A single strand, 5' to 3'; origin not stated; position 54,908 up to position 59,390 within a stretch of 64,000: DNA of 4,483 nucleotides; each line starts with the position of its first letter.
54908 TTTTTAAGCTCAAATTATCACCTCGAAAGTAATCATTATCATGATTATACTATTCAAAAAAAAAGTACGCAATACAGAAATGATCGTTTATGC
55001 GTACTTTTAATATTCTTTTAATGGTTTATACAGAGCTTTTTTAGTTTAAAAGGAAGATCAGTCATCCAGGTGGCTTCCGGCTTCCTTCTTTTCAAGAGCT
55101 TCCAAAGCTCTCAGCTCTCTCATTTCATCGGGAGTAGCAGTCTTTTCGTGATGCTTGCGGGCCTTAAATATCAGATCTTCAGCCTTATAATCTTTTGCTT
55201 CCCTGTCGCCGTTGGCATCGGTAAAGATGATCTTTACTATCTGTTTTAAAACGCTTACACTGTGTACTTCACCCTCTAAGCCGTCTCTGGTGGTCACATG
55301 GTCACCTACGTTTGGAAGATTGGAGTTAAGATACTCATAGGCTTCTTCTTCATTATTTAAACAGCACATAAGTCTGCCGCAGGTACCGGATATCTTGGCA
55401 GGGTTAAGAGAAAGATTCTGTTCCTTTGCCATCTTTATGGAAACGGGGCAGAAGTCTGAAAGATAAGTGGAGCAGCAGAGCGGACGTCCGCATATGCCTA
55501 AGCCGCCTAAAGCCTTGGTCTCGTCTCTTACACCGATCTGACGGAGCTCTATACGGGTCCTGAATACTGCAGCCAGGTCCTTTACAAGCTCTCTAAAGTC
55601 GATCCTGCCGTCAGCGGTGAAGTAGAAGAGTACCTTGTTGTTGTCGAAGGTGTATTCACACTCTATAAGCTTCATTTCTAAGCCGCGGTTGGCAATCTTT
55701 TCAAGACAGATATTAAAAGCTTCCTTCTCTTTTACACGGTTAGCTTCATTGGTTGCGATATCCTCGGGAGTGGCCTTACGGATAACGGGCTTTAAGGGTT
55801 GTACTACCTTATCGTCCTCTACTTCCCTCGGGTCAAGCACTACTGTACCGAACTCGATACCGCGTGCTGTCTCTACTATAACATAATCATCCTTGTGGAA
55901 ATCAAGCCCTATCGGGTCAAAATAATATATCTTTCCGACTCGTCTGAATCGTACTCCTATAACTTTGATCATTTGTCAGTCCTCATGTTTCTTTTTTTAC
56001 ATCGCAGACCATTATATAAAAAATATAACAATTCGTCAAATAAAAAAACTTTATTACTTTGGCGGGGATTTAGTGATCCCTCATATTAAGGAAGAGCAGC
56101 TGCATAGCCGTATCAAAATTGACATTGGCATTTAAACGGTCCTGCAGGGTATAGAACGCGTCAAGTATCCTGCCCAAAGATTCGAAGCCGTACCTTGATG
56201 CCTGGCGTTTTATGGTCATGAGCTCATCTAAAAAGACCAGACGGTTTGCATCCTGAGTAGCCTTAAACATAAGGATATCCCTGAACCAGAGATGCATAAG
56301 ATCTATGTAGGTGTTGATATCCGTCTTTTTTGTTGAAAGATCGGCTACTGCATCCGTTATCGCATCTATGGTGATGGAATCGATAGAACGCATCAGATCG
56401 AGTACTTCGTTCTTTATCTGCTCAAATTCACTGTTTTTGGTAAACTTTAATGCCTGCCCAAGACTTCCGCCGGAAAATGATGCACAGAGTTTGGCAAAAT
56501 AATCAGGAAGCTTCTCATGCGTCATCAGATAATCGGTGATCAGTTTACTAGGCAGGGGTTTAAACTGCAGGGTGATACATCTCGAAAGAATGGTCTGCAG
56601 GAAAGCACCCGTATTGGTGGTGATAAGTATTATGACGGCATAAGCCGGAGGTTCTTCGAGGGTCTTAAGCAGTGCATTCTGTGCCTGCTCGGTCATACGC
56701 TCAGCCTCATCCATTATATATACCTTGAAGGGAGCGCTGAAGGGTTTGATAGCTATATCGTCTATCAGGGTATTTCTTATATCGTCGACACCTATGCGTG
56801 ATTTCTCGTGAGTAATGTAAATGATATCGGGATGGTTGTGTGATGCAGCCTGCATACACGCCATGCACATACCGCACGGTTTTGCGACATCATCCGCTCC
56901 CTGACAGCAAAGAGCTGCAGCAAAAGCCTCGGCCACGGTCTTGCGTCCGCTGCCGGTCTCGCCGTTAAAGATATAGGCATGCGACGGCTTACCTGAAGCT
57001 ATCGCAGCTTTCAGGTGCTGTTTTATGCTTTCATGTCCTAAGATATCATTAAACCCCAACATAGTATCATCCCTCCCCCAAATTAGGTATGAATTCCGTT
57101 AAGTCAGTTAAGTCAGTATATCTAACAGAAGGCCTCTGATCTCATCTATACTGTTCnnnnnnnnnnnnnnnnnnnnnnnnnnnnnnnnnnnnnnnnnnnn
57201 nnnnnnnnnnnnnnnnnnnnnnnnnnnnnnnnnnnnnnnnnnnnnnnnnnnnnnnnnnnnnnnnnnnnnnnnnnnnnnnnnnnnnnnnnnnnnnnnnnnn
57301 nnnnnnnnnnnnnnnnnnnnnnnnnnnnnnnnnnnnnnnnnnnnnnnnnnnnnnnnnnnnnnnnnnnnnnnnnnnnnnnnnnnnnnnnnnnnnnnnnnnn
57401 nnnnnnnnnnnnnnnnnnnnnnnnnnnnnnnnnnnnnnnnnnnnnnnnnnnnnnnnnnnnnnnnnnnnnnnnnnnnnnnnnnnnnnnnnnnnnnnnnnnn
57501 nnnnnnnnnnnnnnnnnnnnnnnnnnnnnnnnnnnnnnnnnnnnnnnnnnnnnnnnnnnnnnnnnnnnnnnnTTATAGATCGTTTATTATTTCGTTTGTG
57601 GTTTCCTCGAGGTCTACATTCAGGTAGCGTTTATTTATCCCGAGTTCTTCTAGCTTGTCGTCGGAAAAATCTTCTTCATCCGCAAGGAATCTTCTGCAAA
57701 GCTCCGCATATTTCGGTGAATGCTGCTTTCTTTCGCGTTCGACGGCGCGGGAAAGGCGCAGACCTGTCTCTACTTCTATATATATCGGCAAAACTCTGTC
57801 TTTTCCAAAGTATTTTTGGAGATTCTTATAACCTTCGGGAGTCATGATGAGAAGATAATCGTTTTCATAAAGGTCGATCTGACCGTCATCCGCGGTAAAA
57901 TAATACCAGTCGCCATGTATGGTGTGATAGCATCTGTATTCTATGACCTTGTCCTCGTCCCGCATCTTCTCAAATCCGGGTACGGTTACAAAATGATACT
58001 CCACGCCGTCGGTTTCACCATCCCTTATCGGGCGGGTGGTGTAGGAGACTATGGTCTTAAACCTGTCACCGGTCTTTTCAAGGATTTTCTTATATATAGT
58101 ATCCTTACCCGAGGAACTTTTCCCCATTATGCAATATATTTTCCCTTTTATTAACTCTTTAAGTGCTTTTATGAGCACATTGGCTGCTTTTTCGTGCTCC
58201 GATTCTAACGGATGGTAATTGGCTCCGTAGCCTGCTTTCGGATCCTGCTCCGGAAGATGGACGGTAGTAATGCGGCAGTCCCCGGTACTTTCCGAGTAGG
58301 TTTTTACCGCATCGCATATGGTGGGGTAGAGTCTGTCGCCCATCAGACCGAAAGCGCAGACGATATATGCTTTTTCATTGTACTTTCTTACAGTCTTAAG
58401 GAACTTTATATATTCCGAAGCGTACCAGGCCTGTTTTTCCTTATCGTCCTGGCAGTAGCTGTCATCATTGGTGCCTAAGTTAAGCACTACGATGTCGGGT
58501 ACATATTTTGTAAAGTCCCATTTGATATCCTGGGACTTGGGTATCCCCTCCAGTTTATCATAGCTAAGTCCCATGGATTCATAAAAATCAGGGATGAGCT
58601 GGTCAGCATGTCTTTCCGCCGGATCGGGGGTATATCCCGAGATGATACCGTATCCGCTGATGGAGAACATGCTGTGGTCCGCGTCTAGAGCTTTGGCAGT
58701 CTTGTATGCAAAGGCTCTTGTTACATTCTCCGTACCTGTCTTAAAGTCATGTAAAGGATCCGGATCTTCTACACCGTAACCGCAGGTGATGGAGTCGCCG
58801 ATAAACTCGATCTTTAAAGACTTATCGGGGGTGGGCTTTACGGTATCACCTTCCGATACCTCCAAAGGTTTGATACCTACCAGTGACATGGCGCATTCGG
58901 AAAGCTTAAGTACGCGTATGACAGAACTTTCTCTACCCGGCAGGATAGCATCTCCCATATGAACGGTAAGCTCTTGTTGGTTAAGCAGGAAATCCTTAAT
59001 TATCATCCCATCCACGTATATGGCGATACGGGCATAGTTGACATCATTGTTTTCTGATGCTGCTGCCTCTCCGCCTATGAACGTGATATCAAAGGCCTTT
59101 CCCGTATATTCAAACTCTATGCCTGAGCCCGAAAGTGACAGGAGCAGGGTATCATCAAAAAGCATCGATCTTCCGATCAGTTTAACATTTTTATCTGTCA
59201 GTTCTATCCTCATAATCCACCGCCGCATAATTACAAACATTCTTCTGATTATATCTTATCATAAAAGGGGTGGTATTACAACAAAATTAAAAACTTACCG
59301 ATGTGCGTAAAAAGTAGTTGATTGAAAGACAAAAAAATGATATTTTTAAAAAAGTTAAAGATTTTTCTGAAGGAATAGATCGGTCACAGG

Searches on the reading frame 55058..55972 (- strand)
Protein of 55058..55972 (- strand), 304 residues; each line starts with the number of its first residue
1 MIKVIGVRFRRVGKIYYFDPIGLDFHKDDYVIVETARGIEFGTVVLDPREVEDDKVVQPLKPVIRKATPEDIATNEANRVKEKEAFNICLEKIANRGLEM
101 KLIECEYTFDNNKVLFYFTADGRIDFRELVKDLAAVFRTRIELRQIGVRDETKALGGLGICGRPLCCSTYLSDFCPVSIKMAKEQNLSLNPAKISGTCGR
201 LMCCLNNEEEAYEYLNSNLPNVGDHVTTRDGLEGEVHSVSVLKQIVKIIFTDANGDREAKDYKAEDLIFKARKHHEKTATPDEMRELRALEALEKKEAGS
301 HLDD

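Call 15: search_protein_families(library=pfam, proteins=[window:55058-55972:-], max_evalue=0.01)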
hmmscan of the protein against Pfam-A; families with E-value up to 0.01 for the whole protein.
window:55058-55972:- (304 aa): 1 family
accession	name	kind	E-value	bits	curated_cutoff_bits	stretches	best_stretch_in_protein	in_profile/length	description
PF04468.17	PSP1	-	1.4e-38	131.5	27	1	61-146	1-86/86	PSP1 C-terminal conserved region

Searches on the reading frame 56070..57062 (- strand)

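Call 15: search_protein_families(library=pfam, proteins=[window:56070-57062:-], max_evalue=0.01)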
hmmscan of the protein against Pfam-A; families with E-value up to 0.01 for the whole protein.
window:56070-57062:- (330 aa): 5 families
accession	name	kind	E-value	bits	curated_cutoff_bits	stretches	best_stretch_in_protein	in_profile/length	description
PF13177.12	DNA_pol3_delta2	-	5.5e-55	186.2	27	1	10-170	2-160/161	DNA polymerase III, delta subunit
PF00004.35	AAA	-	4.9e-05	24.2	21.2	0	31-162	2-123/131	ATPase family associated with various cellular activities (AAA)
PF01078.27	Mg_chelatase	-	0.001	19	20.3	0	4-53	2-48/207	Magnesium chelatase, subunit ChlI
PF09115.15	DNApol3-delta_C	-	0.0025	18.7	21.7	1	247-317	34-103/117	DNA polymerase III, delta subunit, C terminal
PF07728.20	AAA_5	-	0.0035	17.8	22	0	31-137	3-92/139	AAA domain (dynein-related subfamily)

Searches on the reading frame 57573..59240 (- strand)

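Call 15: search_protein_families(library=pfam, proteins=[window:57573-59240:-], max_evalue=0.01)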
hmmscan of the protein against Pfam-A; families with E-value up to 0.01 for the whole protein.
window:57573-59240:- (555 aa): 4 families
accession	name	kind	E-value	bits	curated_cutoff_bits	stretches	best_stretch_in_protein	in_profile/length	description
PF00625.27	Guanylate_kin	-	6e-17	62.4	25.2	1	366-502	2-134/182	Guanylate kinase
PF13472.12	Lipase_GDSL_2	-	7.8e-11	43.2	32.9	1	146-299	1-107/178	GDSL-like Lipase/Acylhydrolase family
PF17996.7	CE2_N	-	1.5e-08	35.1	27.9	1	22-138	2-108/108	Carbohydrate esterase 2 N-terminal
PF00657.28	Lipase_GDSL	-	7.6e-08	33.2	23.6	1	144-354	1-206/208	GDSL-like Lipase/Acylhydrolase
